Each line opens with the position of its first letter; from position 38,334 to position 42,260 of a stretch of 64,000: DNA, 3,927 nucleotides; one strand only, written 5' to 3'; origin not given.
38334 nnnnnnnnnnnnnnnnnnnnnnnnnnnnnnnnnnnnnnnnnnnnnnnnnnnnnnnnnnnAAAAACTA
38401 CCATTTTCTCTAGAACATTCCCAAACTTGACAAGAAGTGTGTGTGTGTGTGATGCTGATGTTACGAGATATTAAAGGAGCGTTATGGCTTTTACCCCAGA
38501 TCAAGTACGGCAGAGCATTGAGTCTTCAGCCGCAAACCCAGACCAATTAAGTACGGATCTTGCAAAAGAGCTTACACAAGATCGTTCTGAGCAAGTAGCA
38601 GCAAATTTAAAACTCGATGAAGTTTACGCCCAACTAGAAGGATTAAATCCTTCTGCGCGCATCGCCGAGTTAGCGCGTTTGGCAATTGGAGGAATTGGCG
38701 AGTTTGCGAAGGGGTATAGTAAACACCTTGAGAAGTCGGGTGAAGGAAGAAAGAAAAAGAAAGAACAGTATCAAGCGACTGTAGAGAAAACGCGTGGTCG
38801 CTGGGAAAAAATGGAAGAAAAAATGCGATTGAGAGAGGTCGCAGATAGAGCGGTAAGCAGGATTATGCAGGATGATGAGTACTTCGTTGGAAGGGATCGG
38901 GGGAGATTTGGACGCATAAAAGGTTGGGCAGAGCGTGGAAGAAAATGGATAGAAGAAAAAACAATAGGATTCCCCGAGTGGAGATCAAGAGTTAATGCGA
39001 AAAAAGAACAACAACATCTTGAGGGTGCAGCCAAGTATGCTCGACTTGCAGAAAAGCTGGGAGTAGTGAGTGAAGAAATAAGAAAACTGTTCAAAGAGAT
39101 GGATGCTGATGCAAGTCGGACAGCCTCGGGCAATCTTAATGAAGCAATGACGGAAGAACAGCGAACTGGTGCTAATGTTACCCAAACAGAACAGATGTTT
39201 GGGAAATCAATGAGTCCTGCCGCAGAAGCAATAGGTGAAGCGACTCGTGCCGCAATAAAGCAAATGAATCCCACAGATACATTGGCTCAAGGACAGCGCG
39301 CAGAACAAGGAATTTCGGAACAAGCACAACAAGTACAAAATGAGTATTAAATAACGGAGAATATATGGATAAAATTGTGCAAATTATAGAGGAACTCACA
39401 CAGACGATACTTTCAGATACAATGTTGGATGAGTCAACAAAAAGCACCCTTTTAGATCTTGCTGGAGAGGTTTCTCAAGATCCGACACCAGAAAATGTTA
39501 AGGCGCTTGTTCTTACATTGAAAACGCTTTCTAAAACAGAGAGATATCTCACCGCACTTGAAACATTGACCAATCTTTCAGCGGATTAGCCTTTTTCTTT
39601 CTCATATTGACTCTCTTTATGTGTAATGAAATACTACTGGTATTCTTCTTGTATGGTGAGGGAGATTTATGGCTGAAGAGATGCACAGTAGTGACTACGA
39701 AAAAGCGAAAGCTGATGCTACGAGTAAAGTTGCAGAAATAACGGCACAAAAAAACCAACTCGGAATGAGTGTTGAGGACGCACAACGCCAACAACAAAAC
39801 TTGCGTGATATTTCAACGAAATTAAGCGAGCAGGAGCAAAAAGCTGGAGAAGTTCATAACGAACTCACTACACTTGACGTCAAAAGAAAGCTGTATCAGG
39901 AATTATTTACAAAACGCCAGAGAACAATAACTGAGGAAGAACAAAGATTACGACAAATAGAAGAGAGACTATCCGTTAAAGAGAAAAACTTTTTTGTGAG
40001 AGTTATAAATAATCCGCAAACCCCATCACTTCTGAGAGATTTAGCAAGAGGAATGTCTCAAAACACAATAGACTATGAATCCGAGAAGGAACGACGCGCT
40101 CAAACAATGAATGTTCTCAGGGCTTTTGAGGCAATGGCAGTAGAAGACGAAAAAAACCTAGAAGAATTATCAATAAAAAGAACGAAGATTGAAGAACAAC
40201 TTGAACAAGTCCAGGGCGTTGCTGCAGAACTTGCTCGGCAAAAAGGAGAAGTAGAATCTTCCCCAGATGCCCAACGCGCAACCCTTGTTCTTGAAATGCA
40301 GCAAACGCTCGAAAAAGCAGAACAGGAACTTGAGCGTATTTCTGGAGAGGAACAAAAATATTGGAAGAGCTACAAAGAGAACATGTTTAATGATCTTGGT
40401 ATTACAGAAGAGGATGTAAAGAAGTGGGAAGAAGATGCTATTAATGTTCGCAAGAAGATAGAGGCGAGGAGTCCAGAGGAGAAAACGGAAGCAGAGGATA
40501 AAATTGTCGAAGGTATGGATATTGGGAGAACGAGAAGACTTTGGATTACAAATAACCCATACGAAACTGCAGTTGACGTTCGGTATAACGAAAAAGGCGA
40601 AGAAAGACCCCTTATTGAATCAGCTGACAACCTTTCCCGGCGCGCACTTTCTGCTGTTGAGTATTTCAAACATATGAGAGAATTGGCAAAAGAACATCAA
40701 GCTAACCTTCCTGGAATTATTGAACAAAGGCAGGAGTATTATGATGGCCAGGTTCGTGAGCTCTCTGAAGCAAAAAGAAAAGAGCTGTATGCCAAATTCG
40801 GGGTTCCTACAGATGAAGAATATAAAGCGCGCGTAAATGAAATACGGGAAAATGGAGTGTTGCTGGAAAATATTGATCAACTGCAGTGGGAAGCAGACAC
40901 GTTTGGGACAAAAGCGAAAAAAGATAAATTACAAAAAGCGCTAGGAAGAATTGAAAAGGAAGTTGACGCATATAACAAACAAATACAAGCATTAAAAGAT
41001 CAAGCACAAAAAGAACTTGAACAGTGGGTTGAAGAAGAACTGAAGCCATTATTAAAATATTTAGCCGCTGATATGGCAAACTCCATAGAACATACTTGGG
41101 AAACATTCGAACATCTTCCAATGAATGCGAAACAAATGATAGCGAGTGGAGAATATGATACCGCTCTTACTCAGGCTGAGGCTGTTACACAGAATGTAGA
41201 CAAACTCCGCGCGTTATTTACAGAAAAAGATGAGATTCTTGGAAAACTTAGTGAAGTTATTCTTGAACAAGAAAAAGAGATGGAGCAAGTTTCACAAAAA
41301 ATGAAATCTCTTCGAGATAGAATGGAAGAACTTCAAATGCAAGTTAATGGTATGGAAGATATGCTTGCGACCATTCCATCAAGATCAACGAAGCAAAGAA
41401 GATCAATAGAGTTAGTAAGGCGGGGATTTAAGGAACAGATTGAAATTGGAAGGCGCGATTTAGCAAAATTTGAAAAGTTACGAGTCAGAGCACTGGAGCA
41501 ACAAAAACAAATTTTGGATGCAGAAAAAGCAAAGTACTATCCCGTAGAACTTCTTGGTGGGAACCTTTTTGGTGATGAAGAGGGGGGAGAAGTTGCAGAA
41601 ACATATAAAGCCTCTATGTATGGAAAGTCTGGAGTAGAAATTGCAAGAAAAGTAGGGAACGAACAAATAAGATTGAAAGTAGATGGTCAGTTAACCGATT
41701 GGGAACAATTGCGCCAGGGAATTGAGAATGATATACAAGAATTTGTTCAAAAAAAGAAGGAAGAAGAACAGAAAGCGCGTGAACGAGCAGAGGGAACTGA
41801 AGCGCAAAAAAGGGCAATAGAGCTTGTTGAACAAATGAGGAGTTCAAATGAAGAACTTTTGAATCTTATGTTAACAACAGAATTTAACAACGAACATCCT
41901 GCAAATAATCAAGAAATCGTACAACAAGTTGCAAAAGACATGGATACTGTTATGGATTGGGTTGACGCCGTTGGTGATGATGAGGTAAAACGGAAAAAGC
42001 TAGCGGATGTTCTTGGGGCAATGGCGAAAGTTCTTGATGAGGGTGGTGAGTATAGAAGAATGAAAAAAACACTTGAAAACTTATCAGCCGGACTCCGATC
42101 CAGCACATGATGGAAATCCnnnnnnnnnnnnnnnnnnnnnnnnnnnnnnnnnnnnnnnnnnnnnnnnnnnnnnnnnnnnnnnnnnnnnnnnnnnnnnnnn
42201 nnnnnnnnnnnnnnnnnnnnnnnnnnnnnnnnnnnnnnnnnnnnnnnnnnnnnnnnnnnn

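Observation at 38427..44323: Five-gene operon of uncharacterised, highly charged coiled-coil proteins (candidate novel system)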

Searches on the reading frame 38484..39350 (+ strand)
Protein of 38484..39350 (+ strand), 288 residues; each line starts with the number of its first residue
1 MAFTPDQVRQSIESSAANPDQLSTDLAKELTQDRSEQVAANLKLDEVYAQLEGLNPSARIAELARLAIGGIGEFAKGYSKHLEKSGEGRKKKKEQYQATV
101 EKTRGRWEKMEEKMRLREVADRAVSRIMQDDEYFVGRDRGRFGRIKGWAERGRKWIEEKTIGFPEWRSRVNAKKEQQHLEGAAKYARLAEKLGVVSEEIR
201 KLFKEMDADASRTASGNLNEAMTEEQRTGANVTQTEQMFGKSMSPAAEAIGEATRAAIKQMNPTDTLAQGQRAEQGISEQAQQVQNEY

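Call 3: search_protein_families(library=pfam, proteins=[window:38484-39350:+], max_evalue=1)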
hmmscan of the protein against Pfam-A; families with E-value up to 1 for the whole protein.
window:38484-39350:+ (288 aa): 4 families
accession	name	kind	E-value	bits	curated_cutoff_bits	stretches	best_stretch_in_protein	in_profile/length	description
PF07791.16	Imm11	-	0.011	15.4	22.1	1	146-210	24-88/194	Immunity protein family (Imm11)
PF19282.5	Exportin-T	-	0.06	11.9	27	1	67-128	358-423/687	Exportin-T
PF10824.14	T7SS_ESX_EspC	-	0.25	12.3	23.5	1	190-262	3-70/100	Excreted virulence factor EspC, type VII ESX diderm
PF04505.17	CD225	-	0.25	11.9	27.1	1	169-196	30-57/68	Interferon-induced transmembrane protein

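Call 4: search_protein_families(library=ncbifam, proteins=[window:38484-39350:+], max_evalue=1)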
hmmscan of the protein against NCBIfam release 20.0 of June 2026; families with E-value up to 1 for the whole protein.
window:38484-39350:+ (288 aa): 0 families

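Call 5: search_protein_families(library=phrogs, proteins=[window:38484-39350:+], max_evalue=1)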
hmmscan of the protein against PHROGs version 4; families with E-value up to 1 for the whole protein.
window:38484-39350:+ (288 aa): 1 family
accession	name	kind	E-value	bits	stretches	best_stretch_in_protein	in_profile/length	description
phrog_13967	-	unknown function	0.43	11.8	0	145-185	24-64/97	-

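Call 6: search_protein_families(library=padloc, proteins=[window:38484-39350:+], max_evalue=1)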
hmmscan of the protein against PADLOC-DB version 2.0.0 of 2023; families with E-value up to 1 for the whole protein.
window:38484-39350:+ (288 aa): 0 families

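Call 88: list_cluster_members(proteins=[window:38484-39350:+, window:39365-39589:+, window:39669-42110:+, window:42120-44003:+, window:44012-44323:+])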
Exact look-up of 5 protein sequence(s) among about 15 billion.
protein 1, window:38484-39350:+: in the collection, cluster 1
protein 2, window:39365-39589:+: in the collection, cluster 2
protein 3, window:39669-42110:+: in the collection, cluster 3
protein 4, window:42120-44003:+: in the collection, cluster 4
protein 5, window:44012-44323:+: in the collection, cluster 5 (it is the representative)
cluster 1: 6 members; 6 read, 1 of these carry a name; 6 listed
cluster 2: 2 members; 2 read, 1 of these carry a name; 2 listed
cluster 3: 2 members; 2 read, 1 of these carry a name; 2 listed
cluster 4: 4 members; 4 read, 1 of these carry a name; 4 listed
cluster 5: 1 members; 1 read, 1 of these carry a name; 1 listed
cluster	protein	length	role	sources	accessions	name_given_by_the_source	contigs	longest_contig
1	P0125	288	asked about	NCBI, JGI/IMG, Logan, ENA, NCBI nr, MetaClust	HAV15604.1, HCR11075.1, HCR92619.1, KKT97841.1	MAG TPA: hypothetical protein DCX25_04725 [Candidatus Pacebacteria bacterium] | MAG: hypothetical protein UX00_C0007G0101 [Microgenomates group bacterium ... | status=active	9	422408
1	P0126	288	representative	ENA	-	-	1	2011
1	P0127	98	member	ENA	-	-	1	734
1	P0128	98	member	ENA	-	-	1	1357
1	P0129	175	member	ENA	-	-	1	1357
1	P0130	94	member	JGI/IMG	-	-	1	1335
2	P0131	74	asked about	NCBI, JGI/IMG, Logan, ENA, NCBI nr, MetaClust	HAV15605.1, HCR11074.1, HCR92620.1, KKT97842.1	MAG TPA: hypothetical protein DCX25_04730 [Candidatus Pacebacteria bacterium] | MAG: hypothetical protein UX00_C0007G0102 [Microgenomates group bacterium ... | status=active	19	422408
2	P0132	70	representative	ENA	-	-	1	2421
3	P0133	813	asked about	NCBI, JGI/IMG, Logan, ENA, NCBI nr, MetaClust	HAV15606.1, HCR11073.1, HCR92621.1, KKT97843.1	MAG TPA: hypothetical protein DCX25_04735 [Candidatus Pacebacteria bacterium] | MAG: hypothetical protein UX00_C0007G0103 [Microgenomates group bacterium ... | status=active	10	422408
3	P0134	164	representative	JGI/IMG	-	-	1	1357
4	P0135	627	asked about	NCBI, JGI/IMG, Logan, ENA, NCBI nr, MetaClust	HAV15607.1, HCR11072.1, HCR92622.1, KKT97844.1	MAG TPA: hypothetical protein DCX25_04740 [Candidatus Pacebacteria bacterium] | MAG: hypothetical protein UX00_C0007G0104 [Microgenomates group bacterium ... | status=active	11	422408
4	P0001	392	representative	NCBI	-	-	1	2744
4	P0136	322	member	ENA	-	-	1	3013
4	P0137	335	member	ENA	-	-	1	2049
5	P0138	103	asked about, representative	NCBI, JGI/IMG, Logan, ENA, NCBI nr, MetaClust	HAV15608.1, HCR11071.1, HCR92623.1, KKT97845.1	MAG TPA: hypothetical protein DCX25_04745 [Candidatus Pacebacteria bacterium] | MAG: hypothetical protein UX00_C0007G0105 [Microgenomates group bacterium ... | status=active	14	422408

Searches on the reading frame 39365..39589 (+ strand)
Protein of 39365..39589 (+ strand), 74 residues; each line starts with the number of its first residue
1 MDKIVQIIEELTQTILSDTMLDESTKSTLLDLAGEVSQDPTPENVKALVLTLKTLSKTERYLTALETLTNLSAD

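Call 3: search_protein_families(library=pfam, proteins=[window:39365-39589:+], max_evalue=1)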
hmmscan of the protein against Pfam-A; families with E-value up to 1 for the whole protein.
window:39365-39589:+ (74 aa): 2 families
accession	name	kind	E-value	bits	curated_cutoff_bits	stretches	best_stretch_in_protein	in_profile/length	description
PF15684.10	AROS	-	0.033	15.2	27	1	12-57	37-79/129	Active regulator of SIRT1, or 40S ribosomal protein S19-binding 1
PF08542.16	Rep_fac_C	-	0.11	13.4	23.6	1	5-36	37-68/88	Replication factor C C-terminal domain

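Call 4: search_protein_families(library=ncbifam, proteins=[window:39365-39589:+], max_evalue=1)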
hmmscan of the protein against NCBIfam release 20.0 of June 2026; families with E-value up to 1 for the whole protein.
window:39365-39589:+ (74 aa): 0 families

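Call 5: search_protein_families(library=phrogs, proteins=[window:39365-39589:+], max_evalue=1)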
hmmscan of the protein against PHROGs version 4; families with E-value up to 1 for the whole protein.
window:39365-39589:+ (74 aa): 2 families
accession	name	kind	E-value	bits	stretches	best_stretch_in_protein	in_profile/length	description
phrog_426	-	head and packaging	0.17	13.1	1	2-66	86-141/184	terminase small subunit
phrog_1116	-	unknown function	0.27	11.7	1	3-72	46-104/246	-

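Call 6: search_protein_families(library=padloc, proteins=[window:39365-39589:+], max_evalue=1)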
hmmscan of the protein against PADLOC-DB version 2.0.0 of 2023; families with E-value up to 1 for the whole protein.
window:39365-39589:+ (74 aa): 1 family
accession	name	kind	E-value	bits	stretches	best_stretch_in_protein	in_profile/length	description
PDLC04449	PDC-M14B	-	0.0081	13.7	1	2-69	184-252/267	-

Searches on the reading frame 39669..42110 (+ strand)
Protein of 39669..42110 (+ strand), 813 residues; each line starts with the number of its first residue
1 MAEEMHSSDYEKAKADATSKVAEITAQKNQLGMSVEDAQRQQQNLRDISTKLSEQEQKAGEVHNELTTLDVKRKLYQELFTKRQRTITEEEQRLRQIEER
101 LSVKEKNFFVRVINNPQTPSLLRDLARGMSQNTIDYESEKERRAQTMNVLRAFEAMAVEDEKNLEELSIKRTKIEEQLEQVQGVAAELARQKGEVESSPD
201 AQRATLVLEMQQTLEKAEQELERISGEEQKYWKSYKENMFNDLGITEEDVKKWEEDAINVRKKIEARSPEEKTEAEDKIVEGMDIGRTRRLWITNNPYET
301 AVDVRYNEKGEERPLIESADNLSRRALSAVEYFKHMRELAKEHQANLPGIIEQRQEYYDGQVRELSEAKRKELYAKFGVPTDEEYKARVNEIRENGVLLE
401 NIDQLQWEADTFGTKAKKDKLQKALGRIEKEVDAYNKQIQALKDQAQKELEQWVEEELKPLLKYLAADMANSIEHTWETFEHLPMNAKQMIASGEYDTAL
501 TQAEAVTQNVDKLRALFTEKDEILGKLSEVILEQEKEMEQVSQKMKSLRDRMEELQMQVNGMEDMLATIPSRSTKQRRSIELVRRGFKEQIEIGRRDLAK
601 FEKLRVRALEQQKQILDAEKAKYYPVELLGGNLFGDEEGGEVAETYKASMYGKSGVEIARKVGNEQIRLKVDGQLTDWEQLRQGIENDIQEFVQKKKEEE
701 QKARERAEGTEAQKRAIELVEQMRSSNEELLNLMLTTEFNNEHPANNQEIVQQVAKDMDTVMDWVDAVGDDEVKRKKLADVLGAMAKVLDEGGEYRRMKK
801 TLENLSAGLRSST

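Call 3: search_protein_families(library=pfam, proteins=[window:39669-42110:+], max_evalue=1)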
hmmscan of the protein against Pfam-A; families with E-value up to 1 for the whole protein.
window:39669-42110:+ (813 aa): 2 families
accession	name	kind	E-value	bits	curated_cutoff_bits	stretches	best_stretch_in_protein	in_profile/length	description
PF04102.17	SlyX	-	0.003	18.6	30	1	517-561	12-56/67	SlyX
PF18517.6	LZ3wCH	-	0.34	11.4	26.1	1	363-385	32-54/55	Leucine zipper with capping helix domain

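Call 4: search_protein_families(library=ncbifam, proteins=[window:39669-42110:+], max_evalue=1)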
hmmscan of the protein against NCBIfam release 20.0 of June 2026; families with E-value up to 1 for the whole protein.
window:39669-42110:+ (813 aa): 2 families
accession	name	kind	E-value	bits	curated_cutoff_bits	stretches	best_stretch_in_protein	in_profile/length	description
NF001421.0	PRK00295.1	equivalog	0.0014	18.8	95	1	517-564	14-61/68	hypothetical protein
NF047832.1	caspase_w_EACC1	subfamily_domain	0.015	14.8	140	1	490-554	5-71/211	caspase, EACC1-associated type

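Call 5: search_protein_families(library=phrogs, proteins=[window:39669-42110:+], max_evalue=1)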
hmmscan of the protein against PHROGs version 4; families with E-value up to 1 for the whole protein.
window:39669-42110:+ (813 aa): 6 families
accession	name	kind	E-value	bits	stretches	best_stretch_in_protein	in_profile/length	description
phrog_23080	-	unknown function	0.0024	19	1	512-574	47-109/140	-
phrog_14271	-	unknown function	0.089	14.1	1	713-769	30-84/85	-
phrog_25254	-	unknown function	0.14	13.2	0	371-395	2-26/55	-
phrog_26291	-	unknown function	0.17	13.4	1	408-456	28-76/100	-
phrog_31244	-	unknown function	0.21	12.9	0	369-433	37-104/153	-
phrog_36228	-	unknown function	0.7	11.5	0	521-556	28-63/72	-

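Call 6: search_protein_families(library=padloc, proteins=[window:39669-42110:+], max_evalue=1)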
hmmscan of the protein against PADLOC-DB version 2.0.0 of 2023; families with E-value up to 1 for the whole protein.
window:39669-42110:+ (813 aa): 0 families

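Call 12: find_encoding_contigs(protein=window:39669-42110:+, flank=10000, max_places=6)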
Protein window:39669-42110:+ (813 aa): 23 contigs read that carry it; 6 places shown.
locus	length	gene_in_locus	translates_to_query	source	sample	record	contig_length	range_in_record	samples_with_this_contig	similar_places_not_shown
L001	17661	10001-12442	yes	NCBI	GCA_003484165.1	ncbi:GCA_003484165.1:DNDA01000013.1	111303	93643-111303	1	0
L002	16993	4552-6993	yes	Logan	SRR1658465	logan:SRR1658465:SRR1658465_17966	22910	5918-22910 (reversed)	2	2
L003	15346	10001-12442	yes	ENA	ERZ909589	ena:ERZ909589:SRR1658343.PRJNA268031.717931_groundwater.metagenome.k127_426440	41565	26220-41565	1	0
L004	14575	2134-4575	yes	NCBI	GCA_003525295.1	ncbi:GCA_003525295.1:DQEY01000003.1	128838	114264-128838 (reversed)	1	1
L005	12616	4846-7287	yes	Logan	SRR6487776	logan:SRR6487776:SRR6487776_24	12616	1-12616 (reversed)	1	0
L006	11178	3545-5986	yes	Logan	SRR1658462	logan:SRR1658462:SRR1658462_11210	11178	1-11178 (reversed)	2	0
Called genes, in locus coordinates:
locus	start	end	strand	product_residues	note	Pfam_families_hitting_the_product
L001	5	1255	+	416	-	PF00155:Aminotran_1_2, PF01212:Beta_elim_lyase (weak)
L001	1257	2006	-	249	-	PF02540:NAD_synthase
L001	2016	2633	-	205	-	PF01467:CTP_transf_like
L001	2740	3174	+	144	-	PF00856:SET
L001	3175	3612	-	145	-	-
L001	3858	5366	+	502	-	PF08529:NusA_N, PF13184:KH_NusA_1st, PF26594:KH_NusA_2nd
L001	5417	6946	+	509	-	PF00009:GTP_EFTU, PF00071:Ras (weak), PF01926:MMR_HSR1, PF02421:FeoB_N (faint), PF03193:RsgA_GTPase (faint), PF22042:EF-G_D2, PF11987:IF-2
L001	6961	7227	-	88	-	PF05016:ParE_toxin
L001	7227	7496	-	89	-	PF02604:PhdYeFM_antitox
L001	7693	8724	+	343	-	-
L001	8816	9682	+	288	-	-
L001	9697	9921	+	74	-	-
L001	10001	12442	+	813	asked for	-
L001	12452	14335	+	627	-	-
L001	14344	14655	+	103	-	-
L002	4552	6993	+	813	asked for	-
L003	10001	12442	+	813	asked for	-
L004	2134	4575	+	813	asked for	-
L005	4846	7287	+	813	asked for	-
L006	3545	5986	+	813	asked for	-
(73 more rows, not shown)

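Call 13: find_homologous_proteins(query=window:39669-42110:+)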
Query window:39669-42110:+: 8000 candidates shared short words with the query, none scored E <= 0.001.

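Call 71: search_dna_similar(query=window:39669-42110:+, collection=phages, mode=protein, max_evalue=0.001, max_rows=10)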
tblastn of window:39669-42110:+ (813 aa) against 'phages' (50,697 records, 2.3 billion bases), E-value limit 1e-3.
No match.

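Call 91: search_solved_structures(query=A3, max_evalue=0.01)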
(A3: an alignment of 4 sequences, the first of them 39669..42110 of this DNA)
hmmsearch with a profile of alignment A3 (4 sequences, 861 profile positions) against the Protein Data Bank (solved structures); distinct sequences matched with E-value up to 0.01: 3.
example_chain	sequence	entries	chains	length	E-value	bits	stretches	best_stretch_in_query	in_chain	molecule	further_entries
1an2_A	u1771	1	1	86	0.0045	18.4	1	537-584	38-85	PROTEIN (TRANSCRIPTION FACTOR MAX (TF MAX))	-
5eyo_A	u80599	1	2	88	0.0048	18.3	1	536-584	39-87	Protein max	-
5mj3_C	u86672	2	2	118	0.0085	17.5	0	562-617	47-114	ALPHABODY MA12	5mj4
